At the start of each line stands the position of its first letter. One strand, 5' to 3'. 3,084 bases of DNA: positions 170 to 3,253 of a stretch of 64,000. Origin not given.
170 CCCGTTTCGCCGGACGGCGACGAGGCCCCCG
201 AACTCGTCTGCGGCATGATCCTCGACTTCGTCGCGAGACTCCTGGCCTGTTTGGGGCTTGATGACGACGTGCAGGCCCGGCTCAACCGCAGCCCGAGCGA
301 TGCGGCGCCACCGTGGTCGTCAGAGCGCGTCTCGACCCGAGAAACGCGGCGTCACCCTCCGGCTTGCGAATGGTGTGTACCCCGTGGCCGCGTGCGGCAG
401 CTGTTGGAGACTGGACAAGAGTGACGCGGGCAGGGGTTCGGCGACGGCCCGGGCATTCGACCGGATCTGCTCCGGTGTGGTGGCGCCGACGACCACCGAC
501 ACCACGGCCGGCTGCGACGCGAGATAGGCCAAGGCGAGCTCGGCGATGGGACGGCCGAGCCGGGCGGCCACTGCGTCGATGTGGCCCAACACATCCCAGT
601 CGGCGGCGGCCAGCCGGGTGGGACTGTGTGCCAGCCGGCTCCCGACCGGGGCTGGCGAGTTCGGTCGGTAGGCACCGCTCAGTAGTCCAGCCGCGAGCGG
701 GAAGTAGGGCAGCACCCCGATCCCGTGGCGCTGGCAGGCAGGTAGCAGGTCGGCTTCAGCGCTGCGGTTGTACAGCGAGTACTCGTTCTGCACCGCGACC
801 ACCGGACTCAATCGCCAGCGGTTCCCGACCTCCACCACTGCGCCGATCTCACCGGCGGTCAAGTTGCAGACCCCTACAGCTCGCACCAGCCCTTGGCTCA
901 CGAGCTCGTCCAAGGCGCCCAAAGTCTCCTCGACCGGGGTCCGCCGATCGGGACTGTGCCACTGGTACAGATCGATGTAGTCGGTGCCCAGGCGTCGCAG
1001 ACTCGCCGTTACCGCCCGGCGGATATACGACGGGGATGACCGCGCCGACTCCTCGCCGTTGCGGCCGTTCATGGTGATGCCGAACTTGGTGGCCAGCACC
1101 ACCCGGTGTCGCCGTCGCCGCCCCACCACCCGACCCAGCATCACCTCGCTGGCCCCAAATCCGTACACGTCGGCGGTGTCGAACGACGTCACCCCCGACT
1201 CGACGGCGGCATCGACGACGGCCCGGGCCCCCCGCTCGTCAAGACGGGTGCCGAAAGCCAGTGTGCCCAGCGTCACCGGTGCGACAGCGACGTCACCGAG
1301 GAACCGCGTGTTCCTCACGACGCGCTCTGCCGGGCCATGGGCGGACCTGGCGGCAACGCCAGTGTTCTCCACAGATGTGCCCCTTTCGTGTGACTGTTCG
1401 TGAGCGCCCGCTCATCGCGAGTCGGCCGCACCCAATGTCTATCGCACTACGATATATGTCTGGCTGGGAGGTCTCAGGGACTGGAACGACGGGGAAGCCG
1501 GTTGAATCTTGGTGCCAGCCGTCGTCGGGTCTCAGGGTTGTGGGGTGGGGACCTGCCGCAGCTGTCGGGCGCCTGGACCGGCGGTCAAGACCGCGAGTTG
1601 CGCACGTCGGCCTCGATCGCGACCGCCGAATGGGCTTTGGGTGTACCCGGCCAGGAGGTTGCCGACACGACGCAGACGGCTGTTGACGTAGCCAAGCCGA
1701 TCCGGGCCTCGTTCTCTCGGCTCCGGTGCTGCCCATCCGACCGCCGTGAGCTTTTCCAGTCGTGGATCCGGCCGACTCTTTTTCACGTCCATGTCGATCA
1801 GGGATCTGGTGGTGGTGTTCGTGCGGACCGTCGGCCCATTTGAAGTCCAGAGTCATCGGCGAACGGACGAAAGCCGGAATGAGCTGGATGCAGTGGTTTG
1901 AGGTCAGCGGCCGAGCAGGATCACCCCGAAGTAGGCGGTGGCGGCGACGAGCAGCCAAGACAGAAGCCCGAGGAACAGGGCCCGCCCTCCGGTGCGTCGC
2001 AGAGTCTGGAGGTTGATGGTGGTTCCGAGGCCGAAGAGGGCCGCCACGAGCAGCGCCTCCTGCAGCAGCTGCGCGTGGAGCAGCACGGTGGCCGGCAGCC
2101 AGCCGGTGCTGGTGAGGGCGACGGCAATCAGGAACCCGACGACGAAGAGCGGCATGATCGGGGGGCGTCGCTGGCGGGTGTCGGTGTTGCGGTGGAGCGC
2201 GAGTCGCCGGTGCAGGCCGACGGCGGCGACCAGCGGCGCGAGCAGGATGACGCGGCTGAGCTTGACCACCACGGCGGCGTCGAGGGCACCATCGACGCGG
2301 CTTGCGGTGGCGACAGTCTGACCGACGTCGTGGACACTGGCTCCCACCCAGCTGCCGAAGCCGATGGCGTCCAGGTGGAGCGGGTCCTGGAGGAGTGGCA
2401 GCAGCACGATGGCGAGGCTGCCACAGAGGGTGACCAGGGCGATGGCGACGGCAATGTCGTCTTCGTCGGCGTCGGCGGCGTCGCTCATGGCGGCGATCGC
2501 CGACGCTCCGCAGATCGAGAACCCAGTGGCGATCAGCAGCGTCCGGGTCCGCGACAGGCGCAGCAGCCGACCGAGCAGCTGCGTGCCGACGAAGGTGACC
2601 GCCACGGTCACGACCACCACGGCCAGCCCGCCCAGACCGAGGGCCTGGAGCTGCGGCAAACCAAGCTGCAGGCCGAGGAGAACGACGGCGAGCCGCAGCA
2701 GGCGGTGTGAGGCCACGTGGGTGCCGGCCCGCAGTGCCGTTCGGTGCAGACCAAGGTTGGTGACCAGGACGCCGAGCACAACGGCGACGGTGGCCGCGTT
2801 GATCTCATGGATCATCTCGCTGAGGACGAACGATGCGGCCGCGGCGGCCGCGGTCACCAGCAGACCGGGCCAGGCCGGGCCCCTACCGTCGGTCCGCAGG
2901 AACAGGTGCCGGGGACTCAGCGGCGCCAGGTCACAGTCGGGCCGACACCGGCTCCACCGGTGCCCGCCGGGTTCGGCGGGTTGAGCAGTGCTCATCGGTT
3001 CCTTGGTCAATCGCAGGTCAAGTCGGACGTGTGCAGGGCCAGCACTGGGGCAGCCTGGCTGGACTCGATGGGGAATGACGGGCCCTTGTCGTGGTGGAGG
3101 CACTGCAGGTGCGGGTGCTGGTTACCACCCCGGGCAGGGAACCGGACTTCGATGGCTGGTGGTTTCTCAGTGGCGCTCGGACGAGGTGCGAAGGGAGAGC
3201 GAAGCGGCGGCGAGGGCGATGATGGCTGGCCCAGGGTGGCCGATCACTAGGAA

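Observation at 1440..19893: Recurring palindrome TATCG-N5-CGATA in four promoter regions: candidate regulon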

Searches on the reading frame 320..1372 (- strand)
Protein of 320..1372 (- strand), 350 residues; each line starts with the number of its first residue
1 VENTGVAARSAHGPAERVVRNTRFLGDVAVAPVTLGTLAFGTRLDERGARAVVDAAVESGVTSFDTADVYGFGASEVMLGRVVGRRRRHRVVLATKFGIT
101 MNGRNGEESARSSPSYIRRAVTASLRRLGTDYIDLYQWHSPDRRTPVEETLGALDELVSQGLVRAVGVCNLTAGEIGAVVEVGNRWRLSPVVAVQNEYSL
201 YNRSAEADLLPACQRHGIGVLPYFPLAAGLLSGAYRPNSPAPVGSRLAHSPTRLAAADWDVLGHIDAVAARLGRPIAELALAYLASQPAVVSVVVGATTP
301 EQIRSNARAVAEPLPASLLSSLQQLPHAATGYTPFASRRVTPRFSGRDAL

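Call 12: search_protein_families(library=pfam, proteins=[window:320-1372:-], max_evalue=0.01)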
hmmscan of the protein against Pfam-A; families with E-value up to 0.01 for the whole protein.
window:320-1372:- (350 aa): 1 family
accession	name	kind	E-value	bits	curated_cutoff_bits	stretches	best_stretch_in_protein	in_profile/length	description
PF00248.27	Aldo_ket_red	-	2.8e-70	237.1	24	1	33-324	2-288/291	Aldo/keto reductase family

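Call 59: find_homologous_proteins(query=window:320-1372:-, max_evalue=1e-60)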
Query window:320-1372:- (350 aa): 4898 proteins with E <= 1e-60 among 8000 candidates; the best 120 are listed.
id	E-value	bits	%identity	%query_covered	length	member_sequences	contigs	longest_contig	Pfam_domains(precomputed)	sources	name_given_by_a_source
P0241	2.5e-221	752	100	100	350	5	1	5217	PF00248.28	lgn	-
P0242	5.2e-196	669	92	97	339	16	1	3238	PF00248.28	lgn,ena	-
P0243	1.1e-187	641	92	92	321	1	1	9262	PF00248.28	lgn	-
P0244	4.4e-145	501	72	93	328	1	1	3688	PF00248.28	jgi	jgi:aryl-alcohol dehydrogenase-like predicted oxidoreductase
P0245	9.9e-132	457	96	63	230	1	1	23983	PF00248.28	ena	-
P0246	6.8e-124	432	66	88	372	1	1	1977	PF00248.28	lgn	-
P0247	5.4e-115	402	60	89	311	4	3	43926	PF00248.28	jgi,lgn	jgi:aryl-alcohol dehydrogenase-like predicted oxidoreductase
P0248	1.5e-114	401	60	89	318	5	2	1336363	PF00248.28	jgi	-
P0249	4.5e-112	393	60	88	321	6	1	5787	PF00248.28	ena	-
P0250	4.6e-112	393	58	89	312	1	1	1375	PF00248.28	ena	-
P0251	9.2e-112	392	59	91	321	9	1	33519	PF00248.28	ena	-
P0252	5.1e-108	379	56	90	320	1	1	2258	PF00248.28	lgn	-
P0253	3.4e-107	377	56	90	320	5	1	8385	PF00248.28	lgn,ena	-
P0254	4.0e-107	376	57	88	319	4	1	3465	PF00248.28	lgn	-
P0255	9.2e-106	372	57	88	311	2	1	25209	PF00248.28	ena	-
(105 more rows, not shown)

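Call 60: find_encoding_contigs(protein=P0251, flank=10000, max_places=3)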
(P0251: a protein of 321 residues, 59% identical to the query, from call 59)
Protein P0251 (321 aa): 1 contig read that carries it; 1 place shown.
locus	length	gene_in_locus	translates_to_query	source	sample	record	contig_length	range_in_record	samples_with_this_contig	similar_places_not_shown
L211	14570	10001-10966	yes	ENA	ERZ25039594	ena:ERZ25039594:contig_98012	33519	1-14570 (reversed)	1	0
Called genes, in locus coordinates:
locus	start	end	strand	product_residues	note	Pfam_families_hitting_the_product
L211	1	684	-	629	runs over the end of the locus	PF16875:Glyco_hydro_36N, PF02065:Melibiase, PF16874:Glyco_hydro_36C (weak)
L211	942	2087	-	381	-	PF00356:LacI, PF00532:Peripla_BP_1, PF13407:Peripla_BP_4, PF13377:Peripla_BP_3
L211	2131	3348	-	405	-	PF01408:GFO_IDH_MocA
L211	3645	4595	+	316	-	PF00528:BPD_transp_1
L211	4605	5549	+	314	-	PF00528:BPD_transp_1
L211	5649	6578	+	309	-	PF01547:SBP_bac_1, PF13416:SBP_bac_8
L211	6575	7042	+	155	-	-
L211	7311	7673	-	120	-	-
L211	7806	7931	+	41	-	-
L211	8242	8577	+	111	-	PF18029:Glyoxalase_6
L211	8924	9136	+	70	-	-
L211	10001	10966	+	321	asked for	PF00248:Aldo_ket_red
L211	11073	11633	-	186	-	PF00583:Acetyltransf_1, PF13508:Acetyltransf_7 (weak)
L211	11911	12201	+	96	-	PF14759:Reductase_C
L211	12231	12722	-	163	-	PF01047:MarR (weak), PF12802:MarR_2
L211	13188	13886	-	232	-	-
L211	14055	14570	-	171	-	?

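Call 61: find_encoding_contigs(protein=P0244, flank=5000, max_places=2)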
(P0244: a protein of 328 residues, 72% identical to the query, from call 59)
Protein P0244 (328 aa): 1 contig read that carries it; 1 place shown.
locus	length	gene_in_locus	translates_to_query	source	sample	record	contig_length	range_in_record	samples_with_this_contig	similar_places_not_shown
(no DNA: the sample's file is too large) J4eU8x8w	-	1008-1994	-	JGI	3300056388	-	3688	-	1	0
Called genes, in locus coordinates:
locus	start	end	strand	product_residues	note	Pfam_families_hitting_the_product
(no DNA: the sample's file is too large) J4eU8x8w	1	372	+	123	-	?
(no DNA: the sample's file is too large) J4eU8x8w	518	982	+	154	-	PF12802:MarR_2, PF01047:MarR, PF09339:HTH_IclR (weak)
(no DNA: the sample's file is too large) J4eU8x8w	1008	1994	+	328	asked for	PF00248:Aldo_ket_red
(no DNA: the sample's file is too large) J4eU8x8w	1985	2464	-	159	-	PF01928:CYTH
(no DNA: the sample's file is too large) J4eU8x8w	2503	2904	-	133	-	PF00582:Usp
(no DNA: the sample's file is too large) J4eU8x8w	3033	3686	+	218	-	?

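Call 62: find_encoding_contigs(protein=P0248, flank=10000, max_places=2)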
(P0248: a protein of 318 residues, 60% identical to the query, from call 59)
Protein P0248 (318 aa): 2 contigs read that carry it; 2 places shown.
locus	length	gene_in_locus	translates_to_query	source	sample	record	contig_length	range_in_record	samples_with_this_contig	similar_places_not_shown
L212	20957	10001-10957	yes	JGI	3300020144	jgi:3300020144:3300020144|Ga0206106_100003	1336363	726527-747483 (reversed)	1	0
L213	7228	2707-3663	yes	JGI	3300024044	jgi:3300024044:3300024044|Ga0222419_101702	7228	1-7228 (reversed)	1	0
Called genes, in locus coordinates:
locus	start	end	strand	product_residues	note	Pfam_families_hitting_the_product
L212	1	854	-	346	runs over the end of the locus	-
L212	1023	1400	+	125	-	-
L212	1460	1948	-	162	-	PF13411:MerR_1, PF00376:MerR, PF09278:MerR-DNA-bind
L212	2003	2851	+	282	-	PF00890:FAD_binding_2 (faint), PF03486:HI0933_like (faint), PF07992:Pyr_redox_2, PF13738:Pyr_redox_3 (faint), PF07992:Pyr_redox_2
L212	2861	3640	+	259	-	PF10370:Rv2993c-like_N, PF01557:FAA_hydrolase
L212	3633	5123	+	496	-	PF00749:tRNA-synt_1c, PF19269:Anticodon_2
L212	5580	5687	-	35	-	-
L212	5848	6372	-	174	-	-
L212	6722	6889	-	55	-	-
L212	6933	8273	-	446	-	PF02812:ELFV_dehydrog_N, PF00208:ELFV_dehydrog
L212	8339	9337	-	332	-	PF00478:IMPDH (weak), PF03060:NMO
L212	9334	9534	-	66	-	-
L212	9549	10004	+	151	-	PF01047:MarR, PF12802:MarR_2, PF13463:HTH_27 (weak)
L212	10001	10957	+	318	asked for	PF00248:Aldo_ket_red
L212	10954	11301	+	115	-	PF04343:DUF488, PF22751:DUF488-N3a, PF22752:DUF488-N3i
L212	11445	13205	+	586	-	PF13434:Lys_Orn_oxgnase (faint), PF00743:FMO-like, PF01494:FAD_binding_3 (faint), PF07992:Pyr_redox_2, PF13738:Pyr_redox_3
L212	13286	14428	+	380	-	PF13407:Peripla_BP_4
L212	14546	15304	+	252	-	PF00005:ABC_tran, PF02463:SMC_N (faint), PF13304:AAA_21 (faint)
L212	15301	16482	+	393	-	PF02653:BPD_transp_2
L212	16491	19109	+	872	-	PF16177:ACAS_N, PF00501:AMP-binding, PF13193:AMP-binding_C, PF00440:TetR_N, PF17932:TetR_C_24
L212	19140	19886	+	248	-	PF01936:NYN, PF12872:OST-HTH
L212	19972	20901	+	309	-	-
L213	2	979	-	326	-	?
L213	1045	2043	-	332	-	PF00478:IMPDH (weak), PF03060:NMO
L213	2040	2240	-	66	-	-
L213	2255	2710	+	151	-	PF01047:MarR, PF12802:MarR_2, PF13463:HTH_27 (weak)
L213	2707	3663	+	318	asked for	PF00248:Aldo_ket_red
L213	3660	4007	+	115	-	PF04343:DUF488, PF22751:DUF488-N3a, PF22752:DUF488-N3i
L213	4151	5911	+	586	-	PF13434:Lys_Orn_oxgnase (faint), PF00743:FMO-like, PF01494:FAD_binding_3 (faint), PF07992:Pyr_redox_2, PF13738:Pyr_redox_3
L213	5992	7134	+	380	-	PF13407:Peripla_BP_4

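Call 63: find_encoding_contigs(protein=P0243, flank=10000, max_places=2)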
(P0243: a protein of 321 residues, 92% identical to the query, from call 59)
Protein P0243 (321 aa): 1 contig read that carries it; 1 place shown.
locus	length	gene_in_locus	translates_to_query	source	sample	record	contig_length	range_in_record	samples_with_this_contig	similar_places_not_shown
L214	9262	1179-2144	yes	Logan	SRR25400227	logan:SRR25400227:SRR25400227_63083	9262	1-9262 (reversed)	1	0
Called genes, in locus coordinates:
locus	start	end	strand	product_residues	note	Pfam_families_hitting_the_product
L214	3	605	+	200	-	?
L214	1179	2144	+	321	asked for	PF00248:Aldo_ket_red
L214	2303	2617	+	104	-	PF00196:GerE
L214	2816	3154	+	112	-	-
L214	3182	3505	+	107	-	-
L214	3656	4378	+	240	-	-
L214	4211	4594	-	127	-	-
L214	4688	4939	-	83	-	PF14026:SCO4226-like, PF11746:DUF3303 (weak)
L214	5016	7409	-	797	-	PF13191:AAA_16 (weak), PF13424:TPR_12 (faint), PF00196:GerE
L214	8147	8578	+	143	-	PF11578:DUF3237 (weak)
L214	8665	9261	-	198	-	?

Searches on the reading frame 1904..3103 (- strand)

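Call 12: search_protein_families(library=pfam, proteins=[window:1904-3103:-], max_evalue=0.01)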
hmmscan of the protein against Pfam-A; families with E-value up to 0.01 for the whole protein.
window:1904-3103:- (399 aa): 3 families
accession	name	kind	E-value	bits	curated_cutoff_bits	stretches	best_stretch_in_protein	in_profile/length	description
PF03601.19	Cons_hypoth698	-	4.2e-65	220.1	24.5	1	79-378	1-303/304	Conserved hypothetical protein 698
PF00999.27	Na_H_Exchanger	-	7e-07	28.9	26.2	2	82-233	211-368/375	Sodium/hydrogen exchanger, transmembrane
PF03812.18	KdgT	-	0.0018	18.2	25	0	348-394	192-238/305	2-keto-3-deoxygluconate permease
